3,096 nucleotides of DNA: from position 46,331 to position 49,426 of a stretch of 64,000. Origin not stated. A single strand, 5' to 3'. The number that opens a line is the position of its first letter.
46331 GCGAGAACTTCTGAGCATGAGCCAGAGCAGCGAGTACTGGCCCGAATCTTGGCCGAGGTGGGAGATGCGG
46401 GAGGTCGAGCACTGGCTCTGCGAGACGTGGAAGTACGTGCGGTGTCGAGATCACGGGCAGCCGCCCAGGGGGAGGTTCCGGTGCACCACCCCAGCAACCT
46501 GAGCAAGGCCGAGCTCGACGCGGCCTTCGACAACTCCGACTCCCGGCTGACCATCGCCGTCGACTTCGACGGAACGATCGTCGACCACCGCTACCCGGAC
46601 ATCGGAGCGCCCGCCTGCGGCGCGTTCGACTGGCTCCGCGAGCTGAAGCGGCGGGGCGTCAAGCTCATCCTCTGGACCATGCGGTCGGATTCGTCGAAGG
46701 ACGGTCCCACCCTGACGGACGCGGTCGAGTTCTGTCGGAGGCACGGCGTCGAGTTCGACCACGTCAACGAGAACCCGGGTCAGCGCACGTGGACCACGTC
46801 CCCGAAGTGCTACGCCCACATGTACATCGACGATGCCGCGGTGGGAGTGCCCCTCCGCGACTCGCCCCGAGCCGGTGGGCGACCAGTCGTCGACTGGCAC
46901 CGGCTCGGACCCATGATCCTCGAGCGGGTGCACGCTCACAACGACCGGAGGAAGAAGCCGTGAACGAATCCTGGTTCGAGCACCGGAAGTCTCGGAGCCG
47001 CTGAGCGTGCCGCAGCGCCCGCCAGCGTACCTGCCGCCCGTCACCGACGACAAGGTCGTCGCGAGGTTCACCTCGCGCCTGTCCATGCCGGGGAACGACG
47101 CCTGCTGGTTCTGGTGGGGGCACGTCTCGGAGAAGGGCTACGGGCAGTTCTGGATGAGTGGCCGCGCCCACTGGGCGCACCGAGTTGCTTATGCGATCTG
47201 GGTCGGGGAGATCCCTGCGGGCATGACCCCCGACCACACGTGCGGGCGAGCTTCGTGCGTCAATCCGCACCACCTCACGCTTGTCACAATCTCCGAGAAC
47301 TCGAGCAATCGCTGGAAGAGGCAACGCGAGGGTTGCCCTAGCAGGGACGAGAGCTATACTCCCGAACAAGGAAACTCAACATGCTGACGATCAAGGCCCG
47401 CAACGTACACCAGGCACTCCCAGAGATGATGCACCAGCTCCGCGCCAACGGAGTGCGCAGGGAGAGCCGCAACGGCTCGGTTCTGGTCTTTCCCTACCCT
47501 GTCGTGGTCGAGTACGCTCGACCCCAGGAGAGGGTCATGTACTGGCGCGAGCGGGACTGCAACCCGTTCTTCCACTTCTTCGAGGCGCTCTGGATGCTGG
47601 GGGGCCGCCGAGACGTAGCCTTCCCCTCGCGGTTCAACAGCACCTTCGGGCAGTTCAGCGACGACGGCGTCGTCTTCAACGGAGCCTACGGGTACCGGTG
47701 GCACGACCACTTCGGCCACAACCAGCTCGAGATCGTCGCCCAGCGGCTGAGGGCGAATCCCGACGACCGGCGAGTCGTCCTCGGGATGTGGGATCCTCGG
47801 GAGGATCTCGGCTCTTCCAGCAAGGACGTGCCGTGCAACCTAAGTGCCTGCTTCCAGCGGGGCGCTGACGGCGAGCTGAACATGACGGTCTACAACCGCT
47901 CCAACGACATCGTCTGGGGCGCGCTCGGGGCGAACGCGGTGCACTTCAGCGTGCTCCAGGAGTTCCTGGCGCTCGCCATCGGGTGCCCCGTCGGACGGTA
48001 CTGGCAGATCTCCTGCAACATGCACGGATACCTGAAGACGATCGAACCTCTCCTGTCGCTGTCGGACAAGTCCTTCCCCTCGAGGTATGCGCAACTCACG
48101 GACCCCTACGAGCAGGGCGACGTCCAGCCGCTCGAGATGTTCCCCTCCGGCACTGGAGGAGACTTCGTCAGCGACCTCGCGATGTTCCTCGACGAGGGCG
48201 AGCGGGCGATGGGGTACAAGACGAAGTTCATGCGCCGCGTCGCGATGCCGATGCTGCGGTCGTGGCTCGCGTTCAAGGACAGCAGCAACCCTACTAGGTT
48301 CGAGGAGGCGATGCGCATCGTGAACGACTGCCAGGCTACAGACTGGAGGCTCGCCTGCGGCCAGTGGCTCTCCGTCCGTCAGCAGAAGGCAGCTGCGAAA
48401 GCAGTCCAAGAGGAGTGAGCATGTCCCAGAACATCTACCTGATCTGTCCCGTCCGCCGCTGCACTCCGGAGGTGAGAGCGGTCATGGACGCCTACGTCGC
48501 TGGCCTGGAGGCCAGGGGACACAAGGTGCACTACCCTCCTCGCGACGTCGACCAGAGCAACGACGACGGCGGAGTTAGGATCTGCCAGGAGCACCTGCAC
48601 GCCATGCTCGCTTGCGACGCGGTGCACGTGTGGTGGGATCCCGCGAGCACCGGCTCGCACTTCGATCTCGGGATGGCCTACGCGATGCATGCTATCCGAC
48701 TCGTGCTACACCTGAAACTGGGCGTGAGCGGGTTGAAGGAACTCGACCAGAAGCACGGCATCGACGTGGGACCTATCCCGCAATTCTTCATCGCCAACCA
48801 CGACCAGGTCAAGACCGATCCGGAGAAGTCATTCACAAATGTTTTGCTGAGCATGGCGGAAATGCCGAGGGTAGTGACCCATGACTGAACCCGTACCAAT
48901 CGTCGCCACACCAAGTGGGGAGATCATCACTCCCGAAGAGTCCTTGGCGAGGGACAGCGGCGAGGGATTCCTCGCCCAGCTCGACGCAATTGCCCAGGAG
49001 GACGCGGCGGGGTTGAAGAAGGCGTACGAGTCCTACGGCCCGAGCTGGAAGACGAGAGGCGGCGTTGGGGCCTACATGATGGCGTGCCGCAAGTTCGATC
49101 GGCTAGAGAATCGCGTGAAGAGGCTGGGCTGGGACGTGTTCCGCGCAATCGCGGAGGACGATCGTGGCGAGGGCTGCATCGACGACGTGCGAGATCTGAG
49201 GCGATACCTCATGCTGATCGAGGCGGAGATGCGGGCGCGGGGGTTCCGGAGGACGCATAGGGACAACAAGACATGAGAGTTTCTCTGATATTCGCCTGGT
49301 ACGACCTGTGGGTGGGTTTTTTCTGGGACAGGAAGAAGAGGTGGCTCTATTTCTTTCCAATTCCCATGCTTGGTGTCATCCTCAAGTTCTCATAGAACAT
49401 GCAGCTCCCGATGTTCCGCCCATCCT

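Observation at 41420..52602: Complete thymidine hypermodification pathway of the glycine/FAD/acetyl type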

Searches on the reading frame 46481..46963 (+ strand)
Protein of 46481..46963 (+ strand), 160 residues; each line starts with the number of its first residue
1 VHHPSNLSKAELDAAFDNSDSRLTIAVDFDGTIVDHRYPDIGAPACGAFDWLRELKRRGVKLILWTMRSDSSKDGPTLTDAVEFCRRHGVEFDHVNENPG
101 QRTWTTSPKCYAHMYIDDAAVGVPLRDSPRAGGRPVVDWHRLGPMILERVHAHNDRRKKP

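Call 17: search_protein_families(library=pfam, proteins=[window:46481-46963:+], max_evalue=1)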
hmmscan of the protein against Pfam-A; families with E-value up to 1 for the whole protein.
window:46481-46963:+ (160 aa): 3 families
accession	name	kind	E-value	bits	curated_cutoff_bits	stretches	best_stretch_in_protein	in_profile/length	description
PF00702.32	Hydrolase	-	0.11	13.3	26.4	0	24-37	3-16/191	haloacid dehalogenase-like hydrolase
PF22798.2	DUF5817_CT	-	0.11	12.8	29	0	73-96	10-33/54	DUF5817, C-terminal domain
PF04800.17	NDUS4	-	0.14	12.9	31.9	1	76-115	55-90/96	NADH dehydrogenase ubiquinone Fe-S protein 4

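Call 18: search_protein_families(library=phrogs, proteins=[window:46481-46963:+], max_evalue=0.001)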
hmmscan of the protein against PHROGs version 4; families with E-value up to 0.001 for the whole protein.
window:46481-46963:+ (160 aa): 3 families
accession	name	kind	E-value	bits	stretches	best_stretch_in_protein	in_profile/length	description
phrog_1238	-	moron, auxiliary metabolic gene and host takeover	3.9e-29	102.3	1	16-148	16-134/155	phosphoheptose isomerase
phrog_24386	-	unknown function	8.7e-18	65.5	1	24-121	5-100/339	-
phrog_415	-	other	0.00055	20.7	0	18-95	17-111/218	polynucleotide kinase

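Call 41: search_protein_families(library=ncbifam, proteins=[window:46481-46963:+], max_evalue=0.1)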
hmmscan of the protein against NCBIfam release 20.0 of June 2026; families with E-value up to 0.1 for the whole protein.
window:46481-46963:+ (160 aa): 9 families
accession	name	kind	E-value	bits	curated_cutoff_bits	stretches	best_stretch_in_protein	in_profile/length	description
NF046079.1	HAD_phos_BT0820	equivalog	9e-27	94.1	165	1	24-122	2-98/137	BT0820 family HAD-type phosphatase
TIGR01662.1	HAD-SF-IIIA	subfamily_domain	0.0066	16.5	44.6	1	25-71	3-55/141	HAD-IIIA family hydrolase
TIGR01484.1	HAD-SF-IIB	subfamily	0.02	15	41.8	1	25-69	2-43/221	HAD-IIB family hydrolase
TIGR01486.1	HAD-SF-IIB-MPGP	subfamily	0.031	13.6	164.75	1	25-68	2-41/257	mannosyl-3-phosphoglycerate phosphatase family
TIGR02463.1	MPGP_rel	hypoth_equivalog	0.037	13.8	282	1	25-67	2-39/216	mannosyl-3-phosphoglycerate phosphatase-related protein YedP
TIGR00099.1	Cof-subfamily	subfamily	0.038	13.6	137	1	25-70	2-43/256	Cof-type HAD-IIB family hydrolase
NF011071.0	PRK14501.1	equivalog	0.051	11.8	634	1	9-97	481-570/729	bifunctional alpha,alpha-trehalose-phosphate synthase (UDP-forming)/trehalose-phosphatase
NF001217.0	PRK00192.1-4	equivalog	0.053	13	373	1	21-67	7-48/265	mannosyl-3-phosphoglycerate phosphatase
NF001216.0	PRK00192.1-2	equivalog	0.068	12.5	353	1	20-67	4-47/275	mannosyl-3-phosphoglycerate phosphatase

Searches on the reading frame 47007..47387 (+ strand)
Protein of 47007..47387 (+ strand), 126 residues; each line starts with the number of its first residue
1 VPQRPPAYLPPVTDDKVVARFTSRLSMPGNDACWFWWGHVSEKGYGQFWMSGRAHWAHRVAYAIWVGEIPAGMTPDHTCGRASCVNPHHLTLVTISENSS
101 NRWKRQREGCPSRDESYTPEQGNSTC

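Call 5: search_protein_families(library=pfam, proteins=[window:47007-47387:+], max_evalue=0.01)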
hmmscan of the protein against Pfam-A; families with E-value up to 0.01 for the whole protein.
window:47007-47387:+ (126 aa): 2 families
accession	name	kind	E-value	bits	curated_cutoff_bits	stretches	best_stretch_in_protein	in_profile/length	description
PF13392.12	HNH_3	-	1e-11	44.7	24.8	1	55-99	1-45/46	HNH endonuclease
PF05551.17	zf-His_Me_endon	-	0.00088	19.9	27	1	72-100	64-92/131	Zinc-binding loop region of homing endonuclease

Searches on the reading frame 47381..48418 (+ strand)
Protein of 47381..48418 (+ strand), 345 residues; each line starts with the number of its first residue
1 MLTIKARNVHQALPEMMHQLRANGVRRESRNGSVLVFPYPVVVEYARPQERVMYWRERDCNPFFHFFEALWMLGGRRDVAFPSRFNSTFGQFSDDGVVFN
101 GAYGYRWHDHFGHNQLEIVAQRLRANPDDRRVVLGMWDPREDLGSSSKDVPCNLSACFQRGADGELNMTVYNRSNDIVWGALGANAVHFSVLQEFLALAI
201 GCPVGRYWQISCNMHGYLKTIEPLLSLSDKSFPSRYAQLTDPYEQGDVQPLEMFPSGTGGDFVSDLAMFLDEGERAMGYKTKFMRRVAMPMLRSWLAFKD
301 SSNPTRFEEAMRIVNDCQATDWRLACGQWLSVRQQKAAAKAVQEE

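Call 5: search_protein_families(library=pfam, proteins=[window:47381-48418:+], max_evalue=0.01)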
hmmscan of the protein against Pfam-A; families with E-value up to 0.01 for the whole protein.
window:47381-48418:+ (345 aa): 1 family
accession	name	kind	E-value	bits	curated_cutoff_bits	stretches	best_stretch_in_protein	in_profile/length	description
PF00303.24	Thymidylat_synt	-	8.5e-18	64.9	24.3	1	15-225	5-219/266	Thymidylate synthase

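Call 32: search_solved_structures(query=window:47381-48418:+, max_evalue=0.001)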
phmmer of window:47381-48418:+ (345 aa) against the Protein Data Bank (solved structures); distinct sequences matched with E-value up to 0.001: 121 (the best 60 are shown).
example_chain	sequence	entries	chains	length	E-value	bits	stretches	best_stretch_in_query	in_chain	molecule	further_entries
5b6d_A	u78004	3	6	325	1.1e-18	70.2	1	50-217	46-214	CMP 5-hydroxymethylase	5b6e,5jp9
5jnh_A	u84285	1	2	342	1.2e-18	70.1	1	50-217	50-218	CMP 5-hydroxymethylase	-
6auj_A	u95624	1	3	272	5.9e-11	44.8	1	66-222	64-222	Thymidylate synthase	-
3egy_X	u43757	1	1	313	8.6e-11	44.3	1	107-226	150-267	Thymidylate synthase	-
5x4w_A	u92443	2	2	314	8.7e-11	44.3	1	107-226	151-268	Thymidylate synthase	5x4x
5h3a_A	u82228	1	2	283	9.9e-11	44.1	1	111-227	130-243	ORF70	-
5h38_A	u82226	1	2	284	1e-10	44.1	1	111-227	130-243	ORF70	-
5h39_A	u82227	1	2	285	1e-10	44.1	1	111-227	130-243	ORF70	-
7xyj_A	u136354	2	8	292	1.2e-10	43.8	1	112-224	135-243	Thymidylate synthase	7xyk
3ehi_X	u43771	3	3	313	1.3e-10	43.8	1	105-226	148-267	Thymidylate synthase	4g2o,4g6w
5x4y_A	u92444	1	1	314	1.3e-10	43.7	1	105-226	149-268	Thymidylate synthase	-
4jef_A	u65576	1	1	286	1.3e-10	43.7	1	103-226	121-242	Thymidylate synthase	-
7cc8_A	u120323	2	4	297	1.3e-10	43.7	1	112-224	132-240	Thymidylate Synthase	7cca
1kzj_A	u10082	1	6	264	1.4e-10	43.6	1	16-219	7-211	Thymidylate synthase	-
1hzw_A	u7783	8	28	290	1.5e-10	43.5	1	103-226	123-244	THYMIDYLATE SYNTHASE | Thymidylate synthase,Thymidylate synthase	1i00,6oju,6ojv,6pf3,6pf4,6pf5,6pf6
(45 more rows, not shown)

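Call 34: search_solved_structures(query=window:47381-48418:+, max_evalue=1e-10, show_alignments=3)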
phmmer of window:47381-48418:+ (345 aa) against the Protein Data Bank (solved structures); distinct sequences matched with E-value up to 1e-10: 7.
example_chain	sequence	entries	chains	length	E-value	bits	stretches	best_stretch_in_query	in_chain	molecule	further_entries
5b6d_A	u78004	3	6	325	1.1e-18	70.2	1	50-217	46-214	CMP 5-hydroxymethylase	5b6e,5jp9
5jnh_A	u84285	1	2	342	1.2e-18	70.1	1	50-217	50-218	CMP 5-hydroxymethylase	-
6auj_A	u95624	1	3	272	5.9e-11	44.8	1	66-222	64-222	Thymidylate synthase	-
3egy_X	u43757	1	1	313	8.6e-11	44.3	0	107-226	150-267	Thymidylate synthase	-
5x4w_A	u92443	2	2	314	8.7e-11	44.3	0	107-226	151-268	Thymidylate synthase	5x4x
5h3a_A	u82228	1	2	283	9.9e-11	44.1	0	111-227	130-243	ORF70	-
5h38_A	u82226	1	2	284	1e-10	44.1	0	111-227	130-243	ORF70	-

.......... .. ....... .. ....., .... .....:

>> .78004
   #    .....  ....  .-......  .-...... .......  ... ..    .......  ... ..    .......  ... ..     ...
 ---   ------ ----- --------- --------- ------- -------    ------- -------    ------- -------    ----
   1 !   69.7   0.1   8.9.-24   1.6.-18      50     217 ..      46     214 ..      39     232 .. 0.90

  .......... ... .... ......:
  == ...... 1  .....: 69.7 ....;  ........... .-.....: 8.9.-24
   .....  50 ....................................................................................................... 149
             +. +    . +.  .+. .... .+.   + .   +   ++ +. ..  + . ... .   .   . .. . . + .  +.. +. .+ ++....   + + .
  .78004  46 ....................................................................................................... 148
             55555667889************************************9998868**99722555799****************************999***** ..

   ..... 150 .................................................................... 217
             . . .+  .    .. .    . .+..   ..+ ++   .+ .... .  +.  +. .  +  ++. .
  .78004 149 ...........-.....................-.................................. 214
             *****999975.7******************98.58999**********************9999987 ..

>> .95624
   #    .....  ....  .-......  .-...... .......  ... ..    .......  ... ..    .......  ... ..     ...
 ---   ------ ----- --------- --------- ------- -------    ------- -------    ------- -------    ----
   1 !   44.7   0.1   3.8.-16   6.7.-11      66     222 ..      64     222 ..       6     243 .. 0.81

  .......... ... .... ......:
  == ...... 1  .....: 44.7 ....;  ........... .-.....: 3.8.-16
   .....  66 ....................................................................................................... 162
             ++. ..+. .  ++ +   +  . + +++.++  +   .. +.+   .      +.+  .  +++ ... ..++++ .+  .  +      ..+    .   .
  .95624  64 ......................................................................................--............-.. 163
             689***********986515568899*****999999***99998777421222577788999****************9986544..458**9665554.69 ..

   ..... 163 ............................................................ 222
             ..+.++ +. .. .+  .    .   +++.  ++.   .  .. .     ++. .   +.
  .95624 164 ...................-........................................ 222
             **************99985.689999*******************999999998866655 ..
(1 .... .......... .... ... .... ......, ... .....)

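Call 41: search_protein_families(library=ncbifam, proteins=[window:47381-48418:+], max_evalue=0.1)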
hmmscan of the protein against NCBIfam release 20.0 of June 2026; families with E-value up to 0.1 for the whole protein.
window:47381-48418:+ (345 aa): 6 families
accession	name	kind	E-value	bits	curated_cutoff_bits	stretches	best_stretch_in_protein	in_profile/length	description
TIGR03283.1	thy_syn_methano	equivalog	1.4e-20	73.7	174.55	1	3-217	2-194/201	thymidylate synthase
NF002495.0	PRK01827.1-1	equivalog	2.3e-14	53.6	327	1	102-224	108-228/279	thymidylate synthase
NF002497.0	PRK01827.1-3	equivalog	9e-12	44.9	327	1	67-223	57-215/264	thymidylate synthase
NF002499.0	PRK01827.1-5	equivalog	2.9e-10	39.8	405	1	15-222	6-214/264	thymidylate synthase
NF002496.0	PRK01827.1-2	equivalog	8.3e-10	38.2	325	1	101-222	146-268/318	thymidylate synthase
TIGR03284.1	thym_sym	equivalog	1.4e-09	37.6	108.35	1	101-222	124-246/296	thymidylate synthase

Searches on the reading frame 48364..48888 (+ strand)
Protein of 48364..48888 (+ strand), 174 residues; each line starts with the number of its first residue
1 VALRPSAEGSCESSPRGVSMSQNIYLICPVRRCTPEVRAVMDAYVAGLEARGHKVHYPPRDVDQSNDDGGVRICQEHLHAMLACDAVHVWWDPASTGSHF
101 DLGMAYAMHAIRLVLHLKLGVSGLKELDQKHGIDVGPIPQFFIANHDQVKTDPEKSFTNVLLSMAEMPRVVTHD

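Call 5: search_protein_families(library=pfam, proteins=[window:48364-48888:+], max_evalue=0.01)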
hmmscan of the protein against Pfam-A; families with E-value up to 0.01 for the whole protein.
window:48364-48888:+ (174 aa): 1 family
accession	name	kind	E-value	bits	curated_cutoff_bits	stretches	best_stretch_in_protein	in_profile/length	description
PF05014.21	Nuc_deoxyrib_tr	-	7.4e-06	26.5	28.8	1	24-110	1-91/117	Nucleoside 2-deoxyribosyltransferase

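Call 17: search_protein_families(library=pfam, proteins=[window:48415-48888:+], max_evalue=1)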
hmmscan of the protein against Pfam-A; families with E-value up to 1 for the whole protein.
window:48415-48888:+ (157 aa): 1 family
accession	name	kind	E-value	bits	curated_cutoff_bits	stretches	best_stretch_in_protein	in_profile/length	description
PF05014.21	Nuc_deoxyrib_tr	-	5.7e-06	26.9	28.8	1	7-93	1-91/117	Nucleoside 2-deoxyribosyltransferase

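Call 18: search_protein_families(library=phrogs, proteins=[window:48415-48888:+], max_evalue=0.001)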
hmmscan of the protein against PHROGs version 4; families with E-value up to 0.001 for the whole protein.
window:48415-48888:+ (157 aa): 0 families

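Call 41: search_protein_families(library=ncbifam, proteins=[window:48415-48888:+], max_evalue=0.1)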
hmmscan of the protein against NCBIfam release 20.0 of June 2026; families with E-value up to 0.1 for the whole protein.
window:48415-48888:+ (157 aa): 0 families

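Call 71: predict_structure(alignment_id=A3)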
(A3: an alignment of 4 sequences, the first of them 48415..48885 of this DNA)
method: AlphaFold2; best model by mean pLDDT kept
length: 157 residues; sequences in the alignment: 4
mean_pLDDT: 74.3   pTM: 0.71
mean pLDDT of the five models: 74.3, 71.2, 71.2, 69.6, 66.0
residues with pLDDT >= 90: 17; 70-90: 81; 50-70: 51; < 50: 8
segments of 3 or more residues with pLDDT < 50: 153-157
pLDDT, mean of each block of 10 residues (from residue 1): 79 69 88 91 61 61 85 68 70 84 88 87 79 62 66 38
secondary structure, 60 per line:
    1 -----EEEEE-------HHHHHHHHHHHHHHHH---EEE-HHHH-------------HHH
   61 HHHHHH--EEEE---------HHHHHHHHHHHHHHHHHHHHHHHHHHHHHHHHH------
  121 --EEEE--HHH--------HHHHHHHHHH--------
elements in order: E6-10 H18-33 E37-39 H41-44 H58-66 E69-72 H82-114 E123-126 H140-149

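Call 73: fold_search(model_id=the predicted structure, library=pdb)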
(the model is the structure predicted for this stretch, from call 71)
No match with E <= 0.001 here; weaker rows may still be real.
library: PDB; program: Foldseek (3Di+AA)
matches with E <= 10: 500; with E <= 0.001: 0
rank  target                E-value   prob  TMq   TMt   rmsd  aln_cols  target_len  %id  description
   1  8pqp_A                6.3e-03  1.00  0.42  0.43   4.1        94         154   26  Nucleoside 2'deoxyribosyltransferase from Chroococcidiopsis thermalis PCC 7203 D62N Mutant bound to ImmH-Forodesine (released 2024-02-21)
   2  8rps_B                1.0e-02  0.98  0.37  0.43   4.7        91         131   22  Crystal structure of human DNPH1 mutant- D80N bound to 5hmdUMP (released 2024-11-20)
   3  5vto_MODEL_1_A        1.1e-02  0.90  0.42  0.41  10.7       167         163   11  Solution Structure of BlsM (released 2018-05-23)
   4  4kxm_B                1.1e-02  0.98  0.36  0.42   5.2        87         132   26  Crystal structure of DNPH1 (RCL) WITH N6-ISOPENTENYL-AMP (released 2014-02-05)
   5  1t1j_A                1.4e-02  0.99  0.41  0.52   4.4       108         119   16  Crystal structure of genomics APC5043 (released 2004-08-03)
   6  4fyk_A                1.4e-02  0.99  0.39  0.47   3.9        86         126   24  Crystal structure of rcl with 5'-phiosphorothioate-adenosine (released 2013-01-02)
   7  8qc0_A                1.4e-02  0.99  0.42  0.44   4.0        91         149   27  Nucleoside 2'deoxyribosyltransferase from Chroococcidiopsis thermalis PCC 7203 WT ribosylated (released 2024-02-21)
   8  8pqs_B                1.5e-02  0.99  0.42  0.43   4.0        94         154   28  Nucleoside 2'deoxyribosyltransferase from Chroococcidiopsis thermalis PCC 7203 E88A Mutant (released 2024-02-21)
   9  4fyi_D                1.6e-02  0.84  0.37  0.45  12.9       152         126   15  Crystal structure of rcl with 6-cyclopentyl-AMP (released 2013-01-02)
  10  7o62_C                1.7e-02  0.99  0.42  0.49   4.2        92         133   18  Crystal structure of a 2`-deoxyribosyltransferase from the psychrophilic bacterium Desulfotalea psychrophila. (released 2021-10-20)
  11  8pqt_A                1.7e-02  0.99  0.40  0.41   4.3        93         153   28  Nucleoside 2'deoxyribosyltransferase from Chroococcidiopsis thermalis PCC 7203 WT bound to Bis-Tris (released 2024-02-21)
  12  8rpt_B                1.7e-02  0.98  0.41  0.45   4.4        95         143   21  Crystal structure of human DNPH1 mutant- D80A (released 2024-11-20)
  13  9s1n                  1.7e-02  0.99  0.41  0.46   3.8        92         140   25  Crystal structure of DNPH1 bound by compound 19 (released 2025-12-24)
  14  8rps_A                1.8e-02  0.99  0.40  0.47   4.5        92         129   24  Crystal structure of human DNPH1 mutant- D80N bound to 5hmdUMP (released 2024-11-20)
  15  8rqd_C                1.8e-02  0.98  0.40  0.46   4.7        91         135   23  Crystal structure of human DNPH1 mutant-Y24F (released 2024-11-20)
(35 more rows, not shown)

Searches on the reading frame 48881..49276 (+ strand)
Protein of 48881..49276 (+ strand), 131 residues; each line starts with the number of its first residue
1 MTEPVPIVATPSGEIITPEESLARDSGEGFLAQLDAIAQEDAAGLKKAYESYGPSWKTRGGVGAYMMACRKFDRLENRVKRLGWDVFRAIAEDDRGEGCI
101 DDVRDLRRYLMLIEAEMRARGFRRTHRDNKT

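Call 6: search_protein_families(library=pfam, proteins=[window:48881-49276:+], max_evalue=0.01)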
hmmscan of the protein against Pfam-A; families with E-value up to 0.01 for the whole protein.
window:48881-49276:+ (131 aa): 1 family
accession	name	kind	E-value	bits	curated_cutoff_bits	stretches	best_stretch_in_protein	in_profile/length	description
PF04927.17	SMP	-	0.0084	16.9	22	0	35-68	17-51/59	Seed maturation protein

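Call 17: search_protein_families(library=pfam, proteins=[window:48881-49276:+], max_evalue=1)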
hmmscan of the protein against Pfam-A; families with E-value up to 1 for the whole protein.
window:48881-49276:+ (131 aa): 2 families
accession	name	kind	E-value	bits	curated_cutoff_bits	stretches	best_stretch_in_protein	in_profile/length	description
PF04927.17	SMP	-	0.0084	16.9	22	1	35-68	17-51/59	Seed maturation protein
PF03013.19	Pyr_excise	-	0.095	13.5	23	1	102-127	53-78/81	Pyrimidine dimer DNA glycosylase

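Call 18: search_protein_families(library=phrogs, proteins=[window:48881-49276:+], max_evalue=0.001)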
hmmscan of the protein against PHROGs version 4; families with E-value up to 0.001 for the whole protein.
window:48881-49276:+ (131 aa): 0 families

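Call 41: search_protein_families(library=ncbifam, proteins=[window:48881-49276:+], max_evalue=0.1)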
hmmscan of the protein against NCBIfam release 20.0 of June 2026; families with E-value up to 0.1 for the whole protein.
window:48881-49276:+ (131 aa): 1 family
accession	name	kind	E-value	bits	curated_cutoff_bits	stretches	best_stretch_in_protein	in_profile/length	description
TIGR02066.1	dsrB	equivalog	0.076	12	341.5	1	64-111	284-331/341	dissimilatory-type sulfite reductase subunit beta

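Call 52: search_protein_families(library=pfam, alignment_id=A2, max_evalue=0.1)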
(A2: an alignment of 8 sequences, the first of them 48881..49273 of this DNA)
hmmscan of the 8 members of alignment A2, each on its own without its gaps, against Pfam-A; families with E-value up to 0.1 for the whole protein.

A. member 1, window:48881-49273:+ (131 aa): 2 families
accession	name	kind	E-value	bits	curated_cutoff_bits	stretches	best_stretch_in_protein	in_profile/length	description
PF04927.17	SMP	-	0.0084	16.9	22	0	35-68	17-51/59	Seed maturation protein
PF03013.19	Pyr_excise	-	0.095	13.5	23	0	102-127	53-78/81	Pyrimidine dimer DNA glycosylase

B. families by the number of members that match (of 8 scanned): 3 families
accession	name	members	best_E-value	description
PF03013.19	Pyr_excise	2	0.045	Pyrimidine dimer DNA glycosylase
PF04927.17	SMP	1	0.0084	Seed maturation protein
PF07523.18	Big_3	1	0.099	Bacterial Ig-like domain (group 3)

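Call 54: predict_structure(alignment_id=A2)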
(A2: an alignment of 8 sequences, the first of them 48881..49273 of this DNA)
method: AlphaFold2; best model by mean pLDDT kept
length: 131 residues; sequences in the alignment: 8
mean_pLDDT: 80.5   pTM: 0.70
mean pLDDT of the five models: 80.5, 79.5, 79.5, 78.0, 72.6
residues with pLDDT >= 90: 60; 70-90: 42; 50-70: 14; < 50: 15
segments of 3 or more residues with pLDDT < 50: 1-10, 129-131
pLDDT, mean of each block of 10 residues (from residue 1): 43 54 76 92 92 84 91 94 90 85 94 92 64 40
secondary structure, 60 per line:
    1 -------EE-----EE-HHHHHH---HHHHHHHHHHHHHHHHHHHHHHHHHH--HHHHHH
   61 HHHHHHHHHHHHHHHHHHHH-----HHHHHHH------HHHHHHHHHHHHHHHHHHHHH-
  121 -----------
elements in order: H18-23 H27-52 H55-80 H86-92 H99-119

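Call 57: fold_search(model_id=the predicted structure, library=pdb)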
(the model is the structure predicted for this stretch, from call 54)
No match with E <= 0.001 here; weaker rows may still be real.
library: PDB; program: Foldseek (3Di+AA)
matches with E <= 10: 83; with E <= 0.001: 0
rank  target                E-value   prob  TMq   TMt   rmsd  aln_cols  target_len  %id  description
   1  2p06_A                1.9e+00  0.63  0.42  0.60   4.4        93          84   12  Crystal structure of a predicted coding region AF_0060 from Archaeoglobus fulgidus DSM 4304 (released 2007-03-27)
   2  8yw9_A                2.6e+00  0.18  0.30  0.38   9.7        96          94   14  Cryo-EM structure of human mitochondrial pyruvate carrier in the matrix-facing conformation at pH 6.8 (released 2025-03-12)
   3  3ubr_A                3.9e+00  0.04  0.18  0.07  15.4       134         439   16  Laue structure of Shewanella oneidensis cytochrome-c Nitrite Reductase (released 2012-04-25)
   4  8g76_A                3.9e+00  0.04  0.19  0.03  28.4       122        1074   11  SARS-CoV-2 spike/Nb5 complex (released 2024-02-21)
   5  7v7n_B                4.4e+00  0.04  0.20  0.04  28.9       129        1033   12  Cryo-EM structure of SARS-CoV-2 S-Delta variant (B.1.617.2), all RBD-down conformation (released 2021-10-06)
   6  8g76_D                4.4e+00  0.04  0.20  0.03  28.6       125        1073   13  SARS-CoV-2 spike/Nb5 complex (released 2024-02-21)
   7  7n1y_B                4.6e+00  0.04  0.18  0.03  27.9       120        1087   12  Structural basis for enhanced infectivity and immune evasion of SARS-CoV-2 variants (released 2021-07-07)
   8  7yh5_A                4.6e+00  0.04  0.23  0.19  13.5       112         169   16  MazG(Mycobacterium tuberculosis) (released 2023-07-19)
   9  6em9_C                5.2e+00  0.03  0.20  0.06  22.0       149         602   12  S.aureus ClpC resting state, asymmetric map (released 2017-12-27)
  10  8jjr_l                5.2e+00  0.04  0.24  0.16  12.8       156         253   13  Cryo-EM structure of Symbiodinium photosystem I (released 2024-05-15)
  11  7k3h_A                5.5e+00  0.05  0.19  0.23  12.3       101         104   18  Crystal structure of deep network hallucinated protein 0217 (released 2021-12-22)
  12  4rng_C                5.8e+00  0.18  0.34  0.50   7.5        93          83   13  Crystal structure of a bacterial homologue of SWEET transporters (released 2014-11-19)
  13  6v0a_A                5.8e+00  0.03  0.19  0.08  14.9       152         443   12  Crystal structure of cytochrome c nitrite reductase from the bacterium Geobacter lovleyi with bound sulfate (released 2020-06-17)
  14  7uar_B                5.8e+00  0.03  0.19  0.04  29.2       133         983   14  Structure of the SARS-CoV-2 S 6P trimer in complex with the neutralizing antibody Fab fragment, C1717 (released 2022-04-27)
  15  7y97_B                5.8e+00  0.09  0.24  0.10   9.2        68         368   22  Crystal structure of CYP109B4 from Bacillus Sonorensis (released 2023-05-03)
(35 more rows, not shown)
